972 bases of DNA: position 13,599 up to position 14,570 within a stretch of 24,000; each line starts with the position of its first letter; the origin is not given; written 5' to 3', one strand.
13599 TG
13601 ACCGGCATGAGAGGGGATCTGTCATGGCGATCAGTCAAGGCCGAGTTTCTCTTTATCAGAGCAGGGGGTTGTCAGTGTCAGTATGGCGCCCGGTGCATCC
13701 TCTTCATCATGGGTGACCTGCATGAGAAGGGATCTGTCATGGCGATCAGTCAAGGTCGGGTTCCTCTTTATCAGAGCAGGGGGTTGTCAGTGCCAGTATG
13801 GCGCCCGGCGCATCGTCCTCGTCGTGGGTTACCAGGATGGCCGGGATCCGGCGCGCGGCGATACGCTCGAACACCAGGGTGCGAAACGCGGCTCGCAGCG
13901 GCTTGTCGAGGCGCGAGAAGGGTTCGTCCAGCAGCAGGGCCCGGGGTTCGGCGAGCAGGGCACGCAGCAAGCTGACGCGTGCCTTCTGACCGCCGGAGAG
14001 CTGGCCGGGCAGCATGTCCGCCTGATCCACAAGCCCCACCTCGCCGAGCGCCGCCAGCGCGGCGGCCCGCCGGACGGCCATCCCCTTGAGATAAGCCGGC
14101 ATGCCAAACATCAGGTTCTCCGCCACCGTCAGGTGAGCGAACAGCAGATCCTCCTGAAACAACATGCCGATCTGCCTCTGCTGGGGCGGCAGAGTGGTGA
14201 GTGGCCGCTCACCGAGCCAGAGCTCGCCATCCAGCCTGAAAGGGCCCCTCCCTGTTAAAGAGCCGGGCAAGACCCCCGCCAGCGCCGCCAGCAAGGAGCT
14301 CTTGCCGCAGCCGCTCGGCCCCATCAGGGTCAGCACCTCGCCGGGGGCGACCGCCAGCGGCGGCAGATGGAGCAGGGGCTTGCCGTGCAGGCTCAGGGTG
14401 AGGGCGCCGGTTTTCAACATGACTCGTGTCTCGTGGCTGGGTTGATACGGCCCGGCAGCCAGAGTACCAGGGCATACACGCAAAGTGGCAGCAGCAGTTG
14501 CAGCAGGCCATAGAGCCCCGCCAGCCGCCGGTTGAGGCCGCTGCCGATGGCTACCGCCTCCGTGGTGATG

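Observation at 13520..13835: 115-bp tandem triplication of the ABC-ATPase 3' end: three C-terminal cassettes that diverge like coding sequence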

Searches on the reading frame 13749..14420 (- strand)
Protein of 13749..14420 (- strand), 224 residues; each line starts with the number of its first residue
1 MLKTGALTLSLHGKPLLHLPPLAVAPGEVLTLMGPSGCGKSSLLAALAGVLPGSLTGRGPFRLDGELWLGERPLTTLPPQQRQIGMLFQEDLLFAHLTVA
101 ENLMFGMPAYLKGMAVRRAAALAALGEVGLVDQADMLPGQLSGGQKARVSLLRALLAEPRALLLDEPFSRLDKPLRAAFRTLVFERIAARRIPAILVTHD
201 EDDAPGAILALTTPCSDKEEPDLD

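Call 6: find_related_loci(query=window:13749-14420:-, collection=genome_contigs, flank=4000)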
Query seq(224 aa) (224 aa) in genome_contigs; peptide patterns used: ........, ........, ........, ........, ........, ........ (x = any residue, [..] = any of these).
600 stretches matched a pattern (row limit reached: there are more); 520 encode a relative of the query (tblastn E <= 1e-3); the best 80 are kept; 80 distinct loci.
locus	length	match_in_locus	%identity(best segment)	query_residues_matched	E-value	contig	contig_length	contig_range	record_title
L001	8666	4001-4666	78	1-223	4e-101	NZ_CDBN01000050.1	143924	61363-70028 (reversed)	Aeromonas sanarellii strain LMG 24682, whole genome shotgun sequence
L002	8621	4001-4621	79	1-211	4e-98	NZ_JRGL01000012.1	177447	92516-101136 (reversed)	Aeromonas aquatica strain AE235 contig12, whole genome shotgun sequence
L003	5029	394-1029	75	1-212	3e-93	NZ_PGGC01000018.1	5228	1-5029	Aeromonas cavernicola strain DSM 24474 A.cavernicola_R1_new_contig_18, whole genome shotgun sequence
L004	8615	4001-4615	80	20-223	8e-93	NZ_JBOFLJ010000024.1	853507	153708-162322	MAG: Aeromonas sp. isolate WFFMC_MAG_343 k139_8771_flag=0_multi=14.2822_len=853507, whole genome shotgun sequence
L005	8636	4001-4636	75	1-212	6e-92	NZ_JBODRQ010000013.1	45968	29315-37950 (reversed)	MAG: Aeromonas sp. isolate M5_bin.7_H NODE_28_length_45968_cov_83.859756, whole genome shotgun sequence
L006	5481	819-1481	73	1-216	6e-92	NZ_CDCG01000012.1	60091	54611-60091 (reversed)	Aeromonas enteropelogenes strain CECT 4487, whole genome shotgun sequence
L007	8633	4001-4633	73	1-215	2e-90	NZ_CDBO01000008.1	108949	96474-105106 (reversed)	Aeromonas fluvialis strain LMG 24681, whole genome shotgun sequence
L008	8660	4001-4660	77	1-223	4e-89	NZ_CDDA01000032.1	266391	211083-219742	Aeromonas bestiarum strain CECT 4227, whole genome shotgun sequence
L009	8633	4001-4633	74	1-211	7e-89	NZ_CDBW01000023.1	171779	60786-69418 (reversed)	Aeromonas sobria strain CECT 4245, whole genome shotgun sequence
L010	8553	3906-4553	70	1-219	3e-88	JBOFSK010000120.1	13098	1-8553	MAG: Aeromonas sp. isolate WFFMC_MAG_658 k139_55304_flag=0_multi=4.1965_len=13098, whole genome shotgun sequence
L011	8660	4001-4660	76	1-223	4e-87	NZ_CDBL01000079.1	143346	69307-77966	Aeromonas piscicola strain LMG 24783, whole genome shotgun sequence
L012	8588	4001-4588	78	20-215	7e-87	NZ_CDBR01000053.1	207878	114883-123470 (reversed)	Aeromonas allosaccharophila strain CECT 4199 CDBR01000053, whole genome shotgun sequence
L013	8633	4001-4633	73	1-215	1e-83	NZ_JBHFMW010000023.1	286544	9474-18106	Aeromonas sp. MdU4 strain Md14-U4 MdU4_R1_(paired)_trimmed_(paired)_contig_23, whole genome shotgun sequence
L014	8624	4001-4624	73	1-212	2e-81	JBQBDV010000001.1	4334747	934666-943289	Aeromonas sp. 164P Seq1, whole genome shotgun sequence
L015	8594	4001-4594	57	1-205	3e-62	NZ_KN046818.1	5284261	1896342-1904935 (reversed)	Klebsiella pneumoniae strain ATCC 13883 scaffold1, whole genome shotgun sequence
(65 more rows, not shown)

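Call 10: find_homologous_proteins(query=window:13749-14420:-, max_evalue=1e-60)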
Query seq(224 aa) (224 aa): 509 proteins with E <= 1e-60 among 8000 candidates; the best 120 are listed.
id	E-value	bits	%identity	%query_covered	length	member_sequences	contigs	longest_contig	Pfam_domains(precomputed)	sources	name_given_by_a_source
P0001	3.3e-133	460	96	100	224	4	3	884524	PF00005.34,PF13304.13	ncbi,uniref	ncbi:MAG: ATP-binding cassette domain-containing protein [Aeromonas sp.]|uniref:ATP-binding cassette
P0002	7.6e-111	387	83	100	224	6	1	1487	PF00005.34,PF20703.4,PF13304.13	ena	-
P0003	2.6e-103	363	85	88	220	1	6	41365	PF00005.34,PF13304.13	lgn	-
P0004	4.3e-103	362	81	93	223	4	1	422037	PF00005.34,PF13304.13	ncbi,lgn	-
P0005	6.9e-103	361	86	88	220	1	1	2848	PF00005.34,PF13304.13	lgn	-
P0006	1.8e-102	360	81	99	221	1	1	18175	PF00005.34,PF20703.4,PF13304.13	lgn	-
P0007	5.3e-101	355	80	97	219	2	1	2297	PF00005.34,PF13304.13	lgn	-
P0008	1.2e-100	354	81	100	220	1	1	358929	PF00005.34,PF13304.13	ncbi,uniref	ncbi:ATP-binding cassette domain-containing protein [Aeromonas rivipollensis]|uniref:ATP-binding cas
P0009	1.7e-100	353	85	86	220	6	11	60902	PF00005.34,PF13304.13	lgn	-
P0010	2.9e-100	353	81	100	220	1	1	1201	PF00005.34,PF13304.13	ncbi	-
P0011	3.0e-100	353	81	100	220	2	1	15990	PF00005.34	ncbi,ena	-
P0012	3.7e-100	352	79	100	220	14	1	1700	PF00005.34,PF20703.4,PF13304.13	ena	-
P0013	5.0e-100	352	82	90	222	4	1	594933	PF00005.34,PF13304.13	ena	-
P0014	1.8e-99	350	80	100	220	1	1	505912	PF00005.34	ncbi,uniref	ncbi:ATP-binding cassette domain-containing protein [Aeromonas media]|uniref:ATP-binding cassette do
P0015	2.0e-99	350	80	98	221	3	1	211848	PF00005.34,PF13304.13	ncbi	ncbi:ATP-binding cassette domain-containing protein [Aeromonas intestinalis]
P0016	2.6e-99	350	79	98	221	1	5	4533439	PF00005.34,PF13304.13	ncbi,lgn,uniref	ncbi:ATP-binding cassette domain-containing protein [Aeromonas sp. NJAU223]|uniref:ATP-binding casse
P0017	6.3e-99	348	81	100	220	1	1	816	PF00005.34,PF13304.13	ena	-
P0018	8.2e-99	348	79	100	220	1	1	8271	PF00005.34,PF13304.13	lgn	-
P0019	8.5e-99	348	78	100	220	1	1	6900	PF00005.34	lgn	-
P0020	1.0e-98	348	79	98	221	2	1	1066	PF00005.34,PF13304.13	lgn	-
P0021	1.7e-98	347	80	100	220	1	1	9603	PF00005.34,PF13304.13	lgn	-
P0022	1.9e-98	347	79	100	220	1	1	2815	PF00005.34,PF13304.13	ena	-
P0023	1.9e-98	347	80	100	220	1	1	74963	PF00005.34,PF13304.13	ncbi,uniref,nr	ncbi:ATP-binding cassette domain-containing protein [Aeromonas rivipollensis]|uniref:ATP-binding cas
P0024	2.9e-98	346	80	100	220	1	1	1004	PF00005.34,PF13304.13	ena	-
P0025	3.0e-98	346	78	100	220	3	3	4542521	PF00005.34,PF13304.13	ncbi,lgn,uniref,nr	ncbi:ABC-type transporter ATPase subunit [Aeromonas encheleia]|uniref:ATP-binding cassette domain-co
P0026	3.5e-98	346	79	100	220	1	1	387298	PF00005.34,PF13304.13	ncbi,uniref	ncbi:ATP-binding cassette domain-containing protein [Aeromonas sp. S16(2024)]|uniref:ATP-binding cas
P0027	4.1e-98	346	80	100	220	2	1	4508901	PF00005.34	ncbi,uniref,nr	ncbi:ATP-binding cassette domain-containing protein [Aeromonas rivipollensis]|uniref:ATP-binding cas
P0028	4.7e-98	345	80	100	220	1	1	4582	PF00005.34,PF13304.13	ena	-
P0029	5.6e-98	345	80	100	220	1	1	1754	PF00005.34,PF13304.13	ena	-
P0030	6.0e-98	345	80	100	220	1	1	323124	PF00005.34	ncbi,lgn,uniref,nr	ncbi:ATP-binding cassette domain-containing protein [Aeromonas rivipollensis]|uniref:ATP-binding cas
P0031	6.1e-98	345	80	100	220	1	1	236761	PF00005.34,PF13304.13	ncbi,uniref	ncbi:ATP-binding cassette domain-containing protein [Aeromonas rivipollensis]|uniref:ATP-binding cas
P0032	6.7e-98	345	80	100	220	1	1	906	PF00005.34,PF13304.13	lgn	-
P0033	6.9e-98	345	80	100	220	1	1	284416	PF00005.34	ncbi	ncbi:ATP-binding cassette domain-containing protein [Aeromonas mytilicola]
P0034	7.0e-98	345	80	100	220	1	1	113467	PF00005.34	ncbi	-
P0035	7.1e-98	345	80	100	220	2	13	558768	PF00005.34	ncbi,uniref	ncbi:ATP-binding cassette domain-containing protein [Aeromonas sp. R4-3]|uniref:ATP-binding cassette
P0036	7.4e-98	345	80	100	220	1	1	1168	PF00005.34,PF13304.13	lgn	-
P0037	9.1e-98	345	80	100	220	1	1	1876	PF00005.34,PF13304.13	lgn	-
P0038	1.2e-97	344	80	100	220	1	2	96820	PF00005.34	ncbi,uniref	ncbi:ATP-binding cassette domain-containing protein [Aeromonas rivipollensis]|uniref:ATP-binding cas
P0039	1.2e-97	344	80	100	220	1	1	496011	PF00005.34,PF13304.13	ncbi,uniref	ncbi:ATP-binding cassette domain-containing protein [Aeromonas rivipollensis]|uniref:ATP-binding cas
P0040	1.4e-97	344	79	100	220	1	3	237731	PF00005.34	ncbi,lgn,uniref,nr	ncbi:ATP-binding cassette domain-containing protein [Aeromonas rivipollensis]|uniref:ATP-binding cas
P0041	1.4e-97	344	79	100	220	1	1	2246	PF00005.34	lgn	-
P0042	1.7e-97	344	79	100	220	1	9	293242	PF00005.34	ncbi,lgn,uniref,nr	ncbi:ATP-binding cassette domain-containing protein [Aeromonas rivipollensis]|uniref:ATP-binding cas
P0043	1.9e-97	344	79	100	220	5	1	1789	PF00005.34,PF13304.13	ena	-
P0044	2.0e-97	343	79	100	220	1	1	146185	PF00005.34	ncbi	ncbi:ATP-binding cassette domain-containing protein [Aeromonas rivipollensis]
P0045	2.0e-97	343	79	100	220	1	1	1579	PF00005.34,PF13304.13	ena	-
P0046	2.0e-97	343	79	100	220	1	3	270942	PF00005.34,PF13304.13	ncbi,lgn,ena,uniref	ncbi:ATP-binding cassette domain-containing protein [Aeromonas rivipollensis]|uniref:ATP-binding cas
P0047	2.1e-97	343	79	100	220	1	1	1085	PF00005.34,PF13304.13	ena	-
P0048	2.2e-97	343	80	100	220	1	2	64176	PF00005.34,PF13304.13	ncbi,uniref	ncbi:ATP-binding cassette domain-containing protein [Aeromonas rivipollensis]|uniref:ATP-binding cas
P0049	2.2e-97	343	79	100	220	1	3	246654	PF00005.34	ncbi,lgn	ncbi:ATP-binding cassette domain-containing protein [Aeromonas rivipollensis]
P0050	2.3e-97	343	79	100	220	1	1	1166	PF00005.34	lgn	-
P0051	2.4e-97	343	79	100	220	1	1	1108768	PF00005.34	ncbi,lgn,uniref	ncbi:ATP-binding cassette domain-containing protein [Aeromonas rivipollensis]|uniref:ATP-binding cas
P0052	2.8e-97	343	80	100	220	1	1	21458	PF00005.34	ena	-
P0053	2.9e-97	343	79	100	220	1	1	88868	PF00005.34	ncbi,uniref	ncbi:ATP-binding cassette domain-containing protein [Aeromonas rivipollensis]|uniref:ATP-binding cas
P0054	3.0e-97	343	78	100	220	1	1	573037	PF00005.34,PF13304.13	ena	-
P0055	3.0e-97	343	79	100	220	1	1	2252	PF00005.34,PF13304.13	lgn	-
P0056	3.5e-97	343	79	100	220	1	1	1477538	PF00005.34,PF13304.13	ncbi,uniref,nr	ncbi:ATP-binding cassette domain-containing protein [Aeromonas sp. Marseille-Q5825]|uniref:ATP-bindi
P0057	4.0e-97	342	80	100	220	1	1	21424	PF00005.34,PF13304.13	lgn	-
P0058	4.0e-97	342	79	100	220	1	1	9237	PF00005.34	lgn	-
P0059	4.1e-97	342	78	100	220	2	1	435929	PF00005.34,PF13304.13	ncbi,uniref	ncbi:ATP-binding cassette domain-containing protein [Aeromonas media]|uniref:ATP-binding cassette do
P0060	4.4e-97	342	79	100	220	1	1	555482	PF00005.34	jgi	jgi:putative thiamine transport system ATP-binding protein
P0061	4.6e-97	342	79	100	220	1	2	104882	PF00005.34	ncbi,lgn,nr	ncbi:MAG TPA: ABC transporter ATP-binding protein [Aeromonas sp.]|nr:ABC transporter ATP-binding pro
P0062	4.7e-97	342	79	100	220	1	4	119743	PF00005.34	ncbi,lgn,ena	ncbi:ATP-binding cassette domain-containing protein [Aeromonas media]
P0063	4.7e-97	342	79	100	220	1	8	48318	PF00005.34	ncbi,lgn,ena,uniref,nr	ncbi:ATP-binding cassette domain-containing protein [Aeromonas rivipollensis]|uniref:ATP-binding cas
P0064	4.9e-97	342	79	100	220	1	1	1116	PF00005.34,PF13304.13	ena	-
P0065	5.1e-97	342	78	100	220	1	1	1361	PF00005.34,PF13304.13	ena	-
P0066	5.1e-97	342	79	100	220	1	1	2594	PF00005.34,PF13304.13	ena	-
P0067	5.8e-97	342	79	100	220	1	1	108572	PF00005.34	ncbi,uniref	ncbi:ATP-binding cassette domain-containing protein [Aeromonas rivipollensis]|uniref:ATP-binding cas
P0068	6.4e-97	342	79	100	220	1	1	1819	PF00005.34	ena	-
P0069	7.3e-97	342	79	100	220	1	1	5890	PF00005.34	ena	-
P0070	7.5e-97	342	79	100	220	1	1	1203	PF00005.34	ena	-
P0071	7.7e-97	342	78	100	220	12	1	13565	PF00005.34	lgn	-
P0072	8.4e-97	341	79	100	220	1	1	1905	PF00005.34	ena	-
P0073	9.4e-97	341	79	100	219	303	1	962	PF00005.34,PF13304.13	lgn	-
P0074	9.6e-97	341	79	100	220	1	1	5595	PF00005.34,PF13304.13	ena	-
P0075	9.6e-97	341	78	100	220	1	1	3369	PF00005.34,PF13304.13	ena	-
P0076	1.2e-96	341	79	100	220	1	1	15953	PF00005.34,PF13304.13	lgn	-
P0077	1.2e-96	341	77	100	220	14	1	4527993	PF00005.34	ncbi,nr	ncbi:ABC-type transporter, ATPase subunit [Aeromonas hydrophila 4AK4]|nr:ABC-type transporter, ATPas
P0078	1.3e-96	341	78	100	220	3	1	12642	PF00005.34,PF13304.13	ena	-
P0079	1.3e-96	341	78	100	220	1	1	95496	PF00005.34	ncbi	-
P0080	1.5e-96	341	78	100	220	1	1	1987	PF00005.34,PF13304.13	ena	-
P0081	1.7e-96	340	79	100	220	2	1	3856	PF00005.34,PF13304.13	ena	-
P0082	1.7e-96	340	79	100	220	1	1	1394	PF00005.34,PF13304.13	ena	-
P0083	2.0e-96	340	78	100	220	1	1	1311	PF00005.34,PF13304.13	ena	-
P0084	2.0e-96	340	79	100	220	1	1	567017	PF00005.34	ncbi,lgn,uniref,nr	ncbi:ATP-binding cassette domain-containing protein [Aeromonas rivipollensis]|uniref:ATP-binding cas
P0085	2.0e-96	340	79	100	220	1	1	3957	PF00005.34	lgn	-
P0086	2.0e-96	340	78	100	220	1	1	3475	PF00005.34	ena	-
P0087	2.1e-96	340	83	86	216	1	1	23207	PF00005.34,PF13304.13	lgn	-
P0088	2.1e-96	340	78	100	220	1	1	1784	PF00005.34,PF13304.13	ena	-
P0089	2.4e-96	340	79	100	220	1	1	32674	PF00005.34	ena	-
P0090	2.6e-96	340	78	100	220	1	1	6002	PF00005.34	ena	-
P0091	3.5e-96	339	78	100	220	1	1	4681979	PF00005.34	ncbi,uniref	ncbi:ATP-binding cassette domain-containing protein [Aeromonas mytilicola subsp. aquatica]|uniref:AT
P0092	4.6e-96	339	79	100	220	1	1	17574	PF00005.34,PF13304.13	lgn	-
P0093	4.7e-96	339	78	100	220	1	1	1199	PF00005.34,PF13304.13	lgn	-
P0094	4.8e-96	339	78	100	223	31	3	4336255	PF00005.34,PF13304.13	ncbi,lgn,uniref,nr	ncbi:ATP-binding cassette domain-containing protein [Aeromonas sanarellii]|uniref:ATP-binding casset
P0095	5.4e-96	339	78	100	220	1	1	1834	PF00005.34,PF13304.13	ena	-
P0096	6.7e-96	338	78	100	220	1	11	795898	PF00005.34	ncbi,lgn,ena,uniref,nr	ncbi:ATP-binding cassette domain-containing protein [Aeromonas rivipollensis]|uniref:ATP-binding cas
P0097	7.2e-96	338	79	100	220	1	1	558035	PF00005.34,PF13304.13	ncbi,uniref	ncbi:ATP-binding cassette domain-containing protein [Aeromonas rivipollensis]|uniref:ATP-binding cas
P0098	1.0e-95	338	78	100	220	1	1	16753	PF00005.34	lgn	-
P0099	1.3e-95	338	78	100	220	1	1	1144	PF00005.34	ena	-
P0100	1.5e-95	337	78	100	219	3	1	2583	PF00005.34,PF13304.13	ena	-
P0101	3.3e-95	336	78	100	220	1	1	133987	PF00005.34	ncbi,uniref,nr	ncbi:ATP-binding cassette domain-containing protein [Aeromonas media]|uniref:ATP-binding cassette do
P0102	5.9e-95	335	78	100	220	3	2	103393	PF00005.34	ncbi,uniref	ncbi:ATP-binding cassette domain-containing protein [Aeromonas rivipollensis]|uniref:ATP-binding cas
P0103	7.8e-95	335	77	100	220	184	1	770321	PF00005.34,PF20703.4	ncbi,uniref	ncbi:ATP-binding cassette domain-containing protein [Aeromonas salmonicida]|uniref:ATP-binding casse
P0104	2.5e-94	333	78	100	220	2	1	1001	PF00005.34,PF13304.13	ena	-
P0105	5.0e-94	332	77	100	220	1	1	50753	PF00005.34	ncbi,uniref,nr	ncbi:ATP-binding cassette domain-containing protein [Aeromonas media]|uniref:ATP-binding cassette do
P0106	6.4e-94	332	80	96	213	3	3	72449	PF00005.34,PF13304.13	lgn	-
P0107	6.8e-94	332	78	100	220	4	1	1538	PF00005.34,PF13304.13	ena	-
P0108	2.2e-93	330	77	100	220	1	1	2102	PF00005.34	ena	-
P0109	6.2e-93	329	80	93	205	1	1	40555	PF00005.34,PF13304.13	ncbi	ncbi:ATP-binding cassette domain-containing protein [Aeromonas media]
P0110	6.2e-93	329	77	98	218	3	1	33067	PF00005.34,PF13304.13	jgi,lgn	-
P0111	1.1e-92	328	78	100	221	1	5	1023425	PF00005.34,PF13304.13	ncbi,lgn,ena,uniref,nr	ncbi:ATP-binding cassette domain-containing protein [Aeromonas bestiarum]|uniref:ATP-binding cassett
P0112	1.4e-92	328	78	100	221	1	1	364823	PF00005.34,PF20703.4,PF13304.13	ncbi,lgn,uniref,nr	ncbi:ABC transporter ATP-binding protein [Aeromonas bestiarum]|uniref:ATP-binding cassette domain-co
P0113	2.6e-92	327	78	100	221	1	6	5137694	PF00005.34,PF20703.4,PF13304.13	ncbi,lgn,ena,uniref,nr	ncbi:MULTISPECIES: ATP-binding cassette domain-containing protein [Aeromonas]|uniref:ATP-binding cas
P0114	2.9e-92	327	77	100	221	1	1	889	PF00005.34,PF20703.4,PF13304.13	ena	-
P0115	3.1e-92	326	78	100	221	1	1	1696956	PF00005.34,PF20703.4,PF13304.13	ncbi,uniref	ncbi:ATP-binding cassette domain-containing protein [Aeromonas sp. A04]|uniref:ATP-binding cassette 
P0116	3.2e-92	326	76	100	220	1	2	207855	PF00005.34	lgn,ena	-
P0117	3.7e-92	326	76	100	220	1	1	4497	PF00005.34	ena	-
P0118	3.9e-92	326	77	100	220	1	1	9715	PF00005.34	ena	-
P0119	5.3e-92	326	75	100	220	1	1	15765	PF00005.34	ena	-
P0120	5.4e-92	326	78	94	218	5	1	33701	PF00005.34,PF13304.13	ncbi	-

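Call 12: find_encoding_contigs(protein=P0001, flank=3000, max_places=6)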
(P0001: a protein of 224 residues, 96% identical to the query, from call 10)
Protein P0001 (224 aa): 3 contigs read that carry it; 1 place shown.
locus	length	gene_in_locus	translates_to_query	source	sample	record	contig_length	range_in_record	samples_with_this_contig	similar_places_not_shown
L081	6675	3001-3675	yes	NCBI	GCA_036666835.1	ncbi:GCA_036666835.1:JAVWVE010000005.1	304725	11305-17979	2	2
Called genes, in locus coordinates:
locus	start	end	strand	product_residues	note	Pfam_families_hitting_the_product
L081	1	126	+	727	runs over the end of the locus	PF09335:VTT_dom, PF01266:DAO (faint), PF07992:Pyr_redox_2, PF13450:NAD_binding_8 (faint), PF13738:Pyr_redox_3 (weak), PF00070:Pyr_redox, PF02852:Pyr_redox_dim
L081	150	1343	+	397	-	PF13416:SBP_bac_8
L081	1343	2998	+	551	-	-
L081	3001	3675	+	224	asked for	PF00005:ABC_tran, PF13304:AAA_21 (faint)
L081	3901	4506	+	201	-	PF01066:CDP-OH_P_transf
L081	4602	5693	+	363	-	PF13406:SLT_2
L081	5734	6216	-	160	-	PF12802:MarR_2, PF01047:MarR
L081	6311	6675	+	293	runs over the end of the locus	PF00892:EamA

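Call 13: find_encoding_contigs(protein=P0003, flank=3000, max_places=6)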
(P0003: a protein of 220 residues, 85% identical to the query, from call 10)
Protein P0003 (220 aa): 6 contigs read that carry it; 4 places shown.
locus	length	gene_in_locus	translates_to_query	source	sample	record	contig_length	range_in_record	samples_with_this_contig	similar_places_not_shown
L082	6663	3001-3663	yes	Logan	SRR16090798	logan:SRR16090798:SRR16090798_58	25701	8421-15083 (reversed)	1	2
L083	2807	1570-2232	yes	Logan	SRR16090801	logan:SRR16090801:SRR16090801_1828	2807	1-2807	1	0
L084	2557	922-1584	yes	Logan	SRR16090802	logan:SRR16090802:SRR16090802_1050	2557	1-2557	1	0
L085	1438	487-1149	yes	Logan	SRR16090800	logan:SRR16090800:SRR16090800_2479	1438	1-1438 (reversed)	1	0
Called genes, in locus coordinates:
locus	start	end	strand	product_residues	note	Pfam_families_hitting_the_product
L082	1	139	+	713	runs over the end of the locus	PF09335:VTT_dom, PF01134:GIDA (faint), PF01266:DAO (faint), PF03486:HI0933_like (faint), PF07992:Pyr_redox_2, PF13450:NAD_binding_8 (faint), PF00070:Pyr_redox, PF02852:Pyr_redox_dim, +1 more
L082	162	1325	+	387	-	PF01547:SBP_bac_1 (weak), PF13416:SBP_bac_8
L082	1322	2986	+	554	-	PF00528:BPD_transp_1 (weak)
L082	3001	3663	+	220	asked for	PF00005:ABC_tran, PF13304:AAA_21 (faint)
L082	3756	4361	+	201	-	PF01066:CDP-OH_P_transf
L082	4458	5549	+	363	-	PF13406:SLT_2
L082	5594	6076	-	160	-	PF12802:MarR_2, PF01047:MarR, PF13463:HTH_27 (faint)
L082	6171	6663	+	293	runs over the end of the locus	PF00892:EamA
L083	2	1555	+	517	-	?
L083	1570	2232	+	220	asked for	PF00005:ABC_tran, PF13304:AAA_21 (faint)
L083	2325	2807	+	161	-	?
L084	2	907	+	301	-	?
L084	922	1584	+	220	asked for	PF00005:ABC_tran, PF13304:AAA_21 (faint)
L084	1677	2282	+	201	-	PF01066:CDP-OH_P_transf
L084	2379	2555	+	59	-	?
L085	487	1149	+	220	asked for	PF00005:ABC_tran, PF13304:AAA_21 (faint)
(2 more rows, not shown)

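Call 19: list_cluster_members(proteins=[window:13749-14420:-, P0001, P0003, P0005, P0009, P0087])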
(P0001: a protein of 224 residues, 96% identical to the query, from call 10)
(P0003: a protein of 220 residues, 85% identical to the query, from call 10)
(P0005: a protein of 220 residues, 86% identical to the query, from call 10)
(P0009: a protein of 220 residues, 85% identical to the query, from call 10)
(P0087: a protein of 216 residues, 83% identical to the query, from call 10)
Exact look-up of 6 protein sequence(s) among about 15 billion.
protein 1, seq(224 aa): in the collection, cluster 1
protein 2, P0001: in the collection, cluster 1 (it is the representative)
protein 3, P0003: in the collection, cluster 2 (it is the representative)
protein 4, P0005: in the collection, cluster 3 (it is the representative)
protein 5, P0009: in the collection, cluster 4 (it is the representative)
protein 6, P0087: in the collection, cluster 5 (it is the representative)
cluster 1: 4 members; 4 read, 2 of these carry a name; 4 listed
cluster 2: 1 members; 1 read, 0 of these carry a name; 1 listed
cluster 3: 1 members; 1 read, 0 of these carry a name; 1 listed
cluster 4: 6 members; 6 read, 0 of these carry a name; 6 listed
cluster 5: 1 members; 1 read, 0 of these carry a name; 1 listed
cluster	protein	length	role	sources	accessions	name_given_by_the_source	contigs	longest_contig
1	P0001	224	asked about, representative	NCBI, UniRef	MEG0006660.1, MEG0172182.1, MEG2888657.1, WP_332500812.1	MAG: ATP-binding cassette domain-containing protein [Aeromonas sp.] | ATP-binding cassette domain-containing protein n=1 Tax=Aeromonas sp. TaxID=647 ...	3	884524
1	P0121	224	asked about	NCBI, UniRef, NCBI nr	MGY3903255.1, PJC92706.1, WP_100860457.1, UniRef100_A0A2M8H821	ATP-binding cassette domain-containing protein [Aeromonas lusitana] | ABC transporter ATP-binding protein n=1 Tax=Aeromonas lusitana TaxID=931529 ...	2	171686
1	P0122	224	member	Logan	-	-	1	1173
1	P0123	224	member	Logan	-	-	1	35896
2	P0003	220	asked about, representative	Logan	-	-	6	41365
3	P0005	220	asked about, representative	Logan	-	-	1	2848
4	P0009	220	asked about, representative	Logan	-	-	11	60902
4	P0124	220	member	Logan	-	-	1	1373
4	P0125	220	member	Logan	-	-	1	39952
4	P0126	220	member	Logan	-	-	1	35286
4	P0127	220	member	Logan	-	-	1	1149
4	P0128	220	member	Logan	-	-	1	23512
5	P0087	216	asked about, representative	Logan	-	-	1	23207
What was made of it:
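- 13746..14420 (-): ynjD-like ABC transporter ATPase CDS (224 aa) as currently arranged; it ends in tail 1. The protein is WP_100860457.1 of Aeromonas lusitana (call 19).
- Tried and rejected: I established the species from the protein cluster instead (calls 6, 19).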

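Call 20: find_encoding_contigs(protein=P0121, flank=1500, max_places=6)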
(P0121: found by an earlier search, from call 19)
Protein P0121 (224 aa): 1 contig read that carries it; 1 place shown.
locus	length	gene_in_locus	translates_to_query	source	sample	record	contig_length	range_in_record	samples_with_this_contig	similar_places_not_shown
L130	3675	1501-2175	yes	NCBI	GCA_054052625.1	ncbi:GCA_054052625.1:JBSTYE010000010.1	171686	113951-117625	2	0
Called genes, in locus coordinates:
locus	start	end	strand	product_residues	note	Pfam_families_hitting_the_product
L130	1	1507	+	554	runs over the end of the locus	-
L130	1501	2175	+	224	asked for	PF00005:ABC_tran, PF13304:AAA_21 (faint)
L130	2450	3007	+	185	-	PF01066:CDP-OH_P_transf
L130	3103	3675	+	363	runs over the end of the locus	PF13406:SLT_2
